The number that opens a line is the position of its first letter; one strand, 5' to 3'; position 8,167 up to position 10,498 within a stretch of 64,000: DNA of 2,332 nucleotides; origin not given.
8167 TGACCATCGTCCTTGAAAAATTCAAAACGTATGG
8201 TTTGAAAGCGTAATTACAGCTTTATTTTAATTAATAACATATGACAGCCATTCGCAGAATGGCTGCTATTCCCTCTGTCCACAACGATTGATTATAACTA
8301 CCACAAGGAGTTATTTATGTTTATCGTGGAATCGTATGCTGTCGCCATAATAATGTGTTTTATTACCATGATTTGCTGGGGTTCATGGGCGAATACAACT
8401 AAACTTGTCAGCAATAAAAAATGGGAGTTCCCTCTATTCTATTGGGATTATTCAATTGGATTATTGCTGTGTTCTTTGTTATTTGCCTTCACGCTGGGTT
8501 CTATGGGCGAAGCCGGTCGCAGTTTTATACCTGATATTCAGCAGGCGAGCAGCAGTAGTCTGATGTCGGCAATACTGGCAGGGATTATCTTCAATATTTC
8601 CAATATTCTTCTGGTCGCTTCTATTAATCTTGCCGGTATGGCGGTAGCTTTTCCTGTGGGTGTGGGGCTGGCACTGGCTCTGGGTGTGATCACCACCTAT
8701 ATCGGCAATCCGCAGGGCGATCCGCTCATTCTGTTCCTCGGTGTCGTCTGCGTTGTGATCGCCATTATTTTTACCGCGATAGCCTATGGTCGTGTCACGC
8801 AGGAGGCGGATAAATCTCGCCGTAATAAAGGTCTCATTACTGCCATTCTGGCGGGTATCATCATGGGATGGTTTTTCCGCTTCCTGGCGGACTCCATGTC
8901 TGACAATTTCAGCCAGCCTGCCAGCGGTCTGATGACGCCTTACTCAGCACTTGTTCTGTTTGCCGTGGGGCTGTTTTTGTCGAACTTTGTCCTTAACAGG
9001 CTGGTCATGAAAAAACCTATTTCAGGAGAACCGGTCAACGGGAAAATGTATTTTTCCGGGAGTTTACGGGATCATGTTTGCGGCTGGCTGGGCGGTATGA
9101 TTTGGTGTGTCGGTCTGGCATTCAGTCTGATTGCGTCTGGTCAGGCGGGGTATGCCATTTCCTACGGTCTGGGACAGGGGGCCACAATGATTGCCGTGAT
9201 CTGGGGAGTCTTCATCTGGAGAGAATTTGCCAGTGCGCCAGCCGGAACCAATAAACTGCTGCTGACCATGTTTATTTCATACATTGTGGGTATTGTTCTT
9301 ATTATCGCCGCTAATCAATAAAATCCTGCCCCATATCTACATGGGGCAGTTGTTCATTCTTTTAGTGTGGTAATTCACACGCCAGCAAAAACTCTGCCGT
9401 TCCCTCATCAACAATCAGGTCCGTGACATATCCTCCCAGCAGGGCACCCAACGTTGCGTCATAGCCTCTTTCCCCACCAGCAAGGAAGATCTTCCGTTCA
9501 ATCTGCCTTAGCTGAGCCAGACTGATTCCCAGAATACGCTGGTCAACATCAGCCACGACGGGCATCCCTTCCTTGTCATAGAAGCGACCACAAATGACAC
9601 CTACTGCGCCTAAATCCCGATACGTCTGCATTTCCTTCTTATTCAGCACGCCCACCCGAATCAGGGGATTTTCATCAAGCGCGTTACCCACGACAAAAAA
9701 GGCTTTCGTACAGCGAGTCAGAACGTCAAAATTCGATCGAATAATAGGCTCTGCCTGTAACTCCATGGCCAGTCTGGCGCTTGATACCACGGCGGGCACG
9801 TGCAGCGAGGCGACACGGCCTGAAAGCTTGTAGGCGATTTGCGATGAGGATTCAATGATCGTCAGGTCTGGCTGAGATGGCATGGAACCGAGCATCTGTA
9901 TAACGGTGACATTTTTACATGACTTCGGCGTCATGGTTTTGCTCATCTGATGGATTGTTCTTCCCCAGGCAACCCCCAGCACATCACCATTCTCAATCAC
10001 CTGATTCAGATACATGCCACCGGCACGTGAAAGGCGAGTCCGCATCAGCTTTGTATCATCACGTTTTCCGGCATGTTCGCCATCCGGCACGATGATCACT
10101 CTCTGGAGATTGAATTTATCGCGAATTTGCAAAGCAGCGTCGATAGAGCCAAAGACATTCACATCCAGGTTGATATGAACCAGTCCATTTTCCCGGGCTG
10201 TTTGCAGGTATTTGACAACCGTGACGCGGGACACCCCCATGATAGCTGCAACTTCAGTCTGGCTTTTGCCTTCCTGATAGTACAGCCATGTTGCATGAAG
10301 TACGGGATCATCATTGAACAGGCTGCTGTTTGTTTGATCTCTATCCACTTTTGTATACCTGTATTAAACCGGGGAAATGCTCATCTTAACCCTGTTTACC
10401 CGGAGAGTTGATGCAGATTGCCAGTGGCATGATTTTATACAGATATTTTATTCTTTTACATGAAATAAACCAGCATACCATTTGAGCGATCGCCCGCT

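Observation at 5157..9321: mtnK-mtnA-FucA-like aldolase-transporter cluster: a DHAP-shunt type salvage module for SAM by-products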

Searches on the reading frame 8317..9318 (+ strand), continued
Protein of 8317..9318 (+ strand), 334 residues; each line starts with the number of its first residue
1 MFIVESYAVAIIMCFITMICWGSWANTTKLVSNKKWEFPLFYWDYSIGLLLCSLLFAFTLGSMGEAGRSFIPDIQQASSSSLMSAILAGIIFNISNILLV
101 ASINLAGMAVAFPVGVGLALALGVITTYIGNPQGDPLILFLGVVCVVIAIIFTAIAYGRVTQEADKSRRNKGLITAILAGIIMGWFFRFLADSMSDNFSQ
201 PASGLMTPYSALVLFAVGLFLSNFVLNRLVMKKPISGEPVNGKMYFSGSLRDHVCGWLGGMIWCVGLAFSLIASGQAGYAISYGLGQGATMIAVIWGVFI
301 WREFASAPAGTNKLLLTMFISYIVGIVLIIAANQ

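Call 39: find_encoding_contigs(protein=P0013, flank=7000, max_places=1)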
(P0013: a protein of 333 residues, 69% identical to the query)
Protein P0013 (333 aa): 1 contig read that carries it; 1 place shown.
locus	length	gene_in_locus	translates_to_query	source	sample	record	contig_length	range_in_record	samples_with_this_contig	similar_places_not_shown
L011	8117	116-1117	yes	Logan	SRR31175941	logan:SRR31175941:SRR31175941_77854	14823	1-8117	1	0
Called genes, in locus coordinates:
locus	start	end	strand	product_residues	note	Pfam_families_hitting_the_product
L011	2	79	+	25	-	?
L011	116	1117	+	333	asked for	PF06800:Sugar_transport, PF07168:Ureide_permease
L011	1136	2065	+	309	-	PF00294:PfkB, PF08543:Phos_pyr_kin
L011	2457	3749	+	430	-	PF00202:Aminotran_3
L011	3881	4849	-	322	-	PF16537:T2SSB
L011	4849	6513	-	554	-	PF13191:AAA_16, PF13245:AAA_19 (weak), PF13401:AAA_22, PF21327:GspA_C39-like (weak), PF01471:PG_binding_1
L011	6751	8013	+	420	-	PF01743:PolyA_pol, PF12627:PolyA_pol_RNAbd, PF01966:HD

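Call 40: find_encoding_contigs(protein=P0027, flank=7000, max_places=1)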
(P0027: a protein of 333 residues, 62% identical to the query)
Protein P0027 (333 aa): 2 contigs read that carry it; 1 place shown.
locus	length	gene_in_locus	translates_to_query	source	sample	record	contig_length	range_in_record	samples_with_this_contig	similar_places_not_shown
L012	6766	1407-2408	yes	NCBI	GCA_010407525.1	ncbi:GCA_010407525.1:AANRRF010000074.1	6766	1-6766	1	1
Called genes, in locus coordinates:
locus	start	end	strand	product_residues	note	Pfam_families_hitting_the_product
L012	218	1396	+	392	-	PF08220:HTH_DeoR, PF00294:PfkB, PF08543:Phos_pyr_kin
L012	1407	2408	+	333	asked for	PF06800:Sugar_transport, PF07168:Ureide_permease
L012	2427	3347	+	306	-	PF00294:PfkB, PF08543:Phos_pyr_kin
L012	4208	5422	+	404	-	PF01156:IU_nuc_hydro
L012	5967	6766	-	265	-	PF01548:DEDD_Tnp_IS110, PF02371:Transposase_20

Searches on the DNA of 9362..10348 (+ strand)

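Call 21: search_dna_similar(query=window:9362-10348:+, collection=ecoli_genomes, mode=near, max_rows=30, rows=spread)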
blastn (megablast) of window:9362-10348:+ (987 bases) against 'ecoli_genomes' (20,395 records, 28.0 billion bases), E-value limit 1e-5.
Records with a match: 1601; places in all: 1602; records where one place covers at least 80% of the query: 1600.
Genomes with a match: 1601 of 5426; with a place that covers at least 80% of the query: 1600. Places per genome that has any: lowest 1, median 1, highest 2. On chromosomes: 1602 places; on plasmids: 0.
Best place of each record, by identity: >=99% 1588; 95-99% 13.
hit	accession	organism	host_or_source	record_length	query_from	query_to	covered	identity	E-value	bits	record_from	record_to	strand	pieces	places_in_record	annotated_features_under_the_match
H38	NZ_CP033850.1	Escherichia coli strain FDAARGOS_497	Homo sapiens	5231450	1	987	100%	100.0%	0e+0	1823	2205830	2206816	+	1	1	yjhU: sugar-binding transcriptional regulator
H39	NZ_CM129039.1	Escherichia coli strain 500111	Homo sapiens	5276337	1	987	100%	100.0%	0e+0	1823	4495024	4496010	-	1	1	yjhU: sugar-binding transcriptional regulator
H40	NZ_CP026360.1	Escherichia coli strain 1FA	not applicable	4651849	1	987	100%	99.9%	0e+0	1818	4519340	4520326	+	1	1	yjhU: sugar-binding transcriptional regulator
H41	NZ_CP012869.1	Escherichia coli strain K-12 substr. MG1655_TMP32XR1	culture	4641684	1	987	100%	99.9%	0e+0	1818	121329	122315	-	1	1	yjhU: sugar-binding transcriptional regulator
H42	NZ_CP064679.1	Escherichia coli K-12 strain CETR2G40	not applicable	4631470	1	987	100%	99.9%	0e+0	1818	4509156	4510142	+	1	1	yjhU: sugar-binding transcriptional regulator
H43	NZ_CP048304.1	Escherichia coli strain 9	environment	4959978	1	987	100%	99.9%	0e+0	1818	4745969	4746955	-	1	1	yjhU: sugar-binding transcriptional regulator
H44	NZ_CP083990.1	Escherichia coli strain EC2648-Vir2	conjugation assay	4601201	1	987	100%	99.9%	0e+0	1818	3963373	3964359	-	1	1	yjhU: sugar-binding transcriptional regulator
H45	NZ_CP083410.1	Escherichia coli strain RP437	not applicable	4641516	1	987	100%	99.9%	0e+0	1818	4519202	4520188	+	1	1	yjhU: sugar-binding transcriptional regulator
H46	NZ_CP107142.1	Escherichia coli strain S3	human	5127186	1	987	100%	99.9%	0e+0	1818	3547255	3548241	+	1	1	yjhU: sugar-binding transcriptional regulator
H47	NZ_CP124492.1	Escherichia coli strain AVS0225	environmental: river near WWTP effluent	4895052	1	987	100%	99.9%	0e+0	1818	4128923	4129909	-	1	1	yjhU: sugar-binding transcriptional regulator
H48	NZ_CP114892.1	Escherichia coli strain CM5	laboratory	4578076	1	987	100%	99.9%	0e+0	1818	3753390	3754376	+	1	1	yjhU: sugar-binding transcriptional regulator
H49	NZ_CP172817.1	Escherichia coli strain HS-01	Homo sapiens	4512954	1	987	100%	99.9%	0e+0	1818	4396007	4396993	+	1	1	yjhU: sugar-binding transcriptional regulator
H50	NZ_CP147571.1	Escherichia coli strain GN04275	Homo sapiens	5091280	1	987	100%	99.9%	0e+0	1818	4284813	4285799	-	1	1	yjhU: sugar-binding transcriptional regulator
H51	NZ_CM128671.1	Escherichia coli strain EC65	urine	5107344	1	987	100%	99.9%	0e+0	1818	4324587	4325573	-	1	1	yjhU: sugar-binding transcriptional regulator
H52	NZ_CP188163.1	Escherichia coli strain TUM24568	Laboratory developed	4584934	1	987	100%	99.9%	0e+0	1818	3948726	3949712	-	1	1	yjhU: sugar-binding transcriptional regulator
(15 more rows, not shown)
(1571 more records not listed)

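Call 22: get_annotated_region(hit=H45, flank=6000)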
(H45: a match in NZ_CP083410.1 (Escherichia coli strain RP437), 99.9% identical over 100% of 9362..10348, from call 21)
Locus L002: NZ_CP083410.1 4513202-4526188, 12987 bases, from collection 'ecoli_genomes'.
description: Escherichia coli strain RP437 chromosome, complete genome
organism: Escherichia coli strain RP437 (NCBI taxid 562)
replicon: chromosome; assembly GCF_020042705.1
host: not applicable; source: agar plate; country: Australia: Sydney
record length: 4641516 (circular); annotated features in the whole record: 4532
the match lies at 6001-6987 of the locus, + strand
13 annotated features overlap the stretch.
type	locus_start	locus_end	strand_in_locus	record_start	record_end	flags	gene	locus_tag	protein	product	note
CDS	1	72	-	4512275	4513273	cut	fecC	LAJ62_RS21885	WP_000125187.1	iron-dicitrate ABC transporter permease FecC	-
CDS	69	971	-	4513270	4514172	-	fecB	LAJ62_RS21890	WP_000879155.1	Fe(3+) dicitrate ABC transporter substrate-binding protein FecB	-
CDS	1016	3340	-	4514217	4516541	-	fecA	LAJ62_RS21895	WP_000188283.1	TonB-dependent Fe(3+) dicitrate receptor FecA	-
CDS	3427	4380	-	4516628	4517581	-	fecR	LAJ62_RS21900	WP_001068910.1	ferric citrate uptake sigma factor regulator FecR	-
CDS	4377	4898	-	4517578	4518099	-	fecI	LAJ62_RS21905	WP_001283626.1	RNA polymerase sigma factor FecI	-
CDS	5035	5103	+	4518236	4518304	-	ykiE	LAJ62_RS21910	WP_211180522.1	protein YkiE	-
CDS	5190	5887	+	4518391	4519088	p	-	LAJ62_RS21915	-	IS1-like element IS1F family transposase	programmed frameshift; internal stop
CDS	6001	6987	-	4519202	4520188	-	yjhU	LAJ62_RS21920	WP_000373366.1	sugar-binding transcriptional regulator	-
CDS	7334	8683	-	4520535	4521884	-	yjhF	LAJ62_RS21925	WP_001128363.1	GntP family permease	-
CDS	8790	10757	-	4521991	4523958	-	yjhG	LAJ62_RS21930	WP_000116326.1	xylonate dehydratase YjhG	-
CDS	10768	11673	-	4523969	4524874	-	yjhH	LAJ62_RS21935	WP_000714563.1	dihydrodipicolinate synthase family protein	-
CDS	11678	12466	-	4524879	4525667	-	yjhI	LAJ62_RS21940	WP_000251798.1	IclR family transcriptional regulator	-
CDS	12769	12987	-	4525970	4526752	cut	sgcR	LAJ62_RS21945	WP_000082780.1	DeoR/GlpR family DNA-binding transcription regulator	-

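Call 66: search_dna_similar(query=L002:5843-5962:+, collection=ecoli_genomes, mode=near, max_rows=8, rows=spread)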
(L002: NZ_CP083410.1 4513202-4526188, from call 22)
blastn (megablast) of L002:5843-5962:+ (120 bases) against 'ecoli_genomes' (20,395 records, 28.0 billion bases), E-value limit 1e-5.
In 369 record(s) the limit of 40 matching pieces per record was reached: places in those records are undercounted.
Records with a match: 9352; places in all: 72567; records where one place covers at least 80% of the query: 357.
Genomes with a match: 4982 of 5426; with a place that covers at least 80% of the query: 357. Places per genome that has any: lowest 1, median 10, highest 66. On chromosomes: 59599 places; on plasmids: 12968.
Best place of each record, by identity: >=99% 1989; 95-99% 5797; 90-95% 1522; 80-90% 44.
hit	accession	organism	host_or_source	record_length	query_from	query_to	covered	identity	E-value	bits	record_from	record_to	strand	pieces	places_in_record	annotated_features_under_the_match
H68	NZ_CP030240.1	Escherichia coli strain ER1709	-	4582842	1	120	100%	100.0%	2e-55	222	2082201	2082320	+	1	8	IS1-like element IS1F family transposase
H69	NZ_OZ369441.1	Escherichia coli strain Esc10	not applicable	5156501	1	72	60%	93.1%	2e-20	106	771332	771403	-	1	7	IS1-like element IS1A family transposase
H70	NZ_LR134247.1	Escherichia coli strain NCTC9040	missing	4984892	1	66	55%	95.5%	2e-20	106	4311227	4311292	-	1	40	IS1-like element IS1A family transposase | fimD: fimbrial usher FimD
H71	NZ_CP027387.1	Escherichia coli strain 2014C-3057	Homo sapiens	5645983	1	61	51%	100.0%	1e-22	113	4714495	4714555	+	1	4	IS1 family transposase | dgcZ: diguanylate cyclase DgcZ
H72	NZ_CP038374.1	Escherichia coli O157:H7 strain F3113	beef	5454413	1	60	50%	100.0%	5e-22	111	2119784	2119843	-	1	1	IS1 family transposase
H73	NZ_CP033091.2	Escherichia coli DSM 30083 = JCM 1649 = ATCC 11775 strain ...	-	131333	1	61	51%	96.7%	3e-19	102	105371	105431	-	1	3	IS1-like element IS1A family transposase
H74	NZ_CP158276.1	Escherichia coli strain EC2257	Homo sapiens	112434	1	60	50%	98.3%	2e-20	106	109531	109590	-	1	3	IS1-like element IS1A family transposase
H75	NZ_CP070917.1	Escherichia coli strain 65COLEC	Homo sapiens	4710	1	36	30%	97.2%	5e-7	62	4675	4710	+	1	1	IS1-like element IS1A family transposase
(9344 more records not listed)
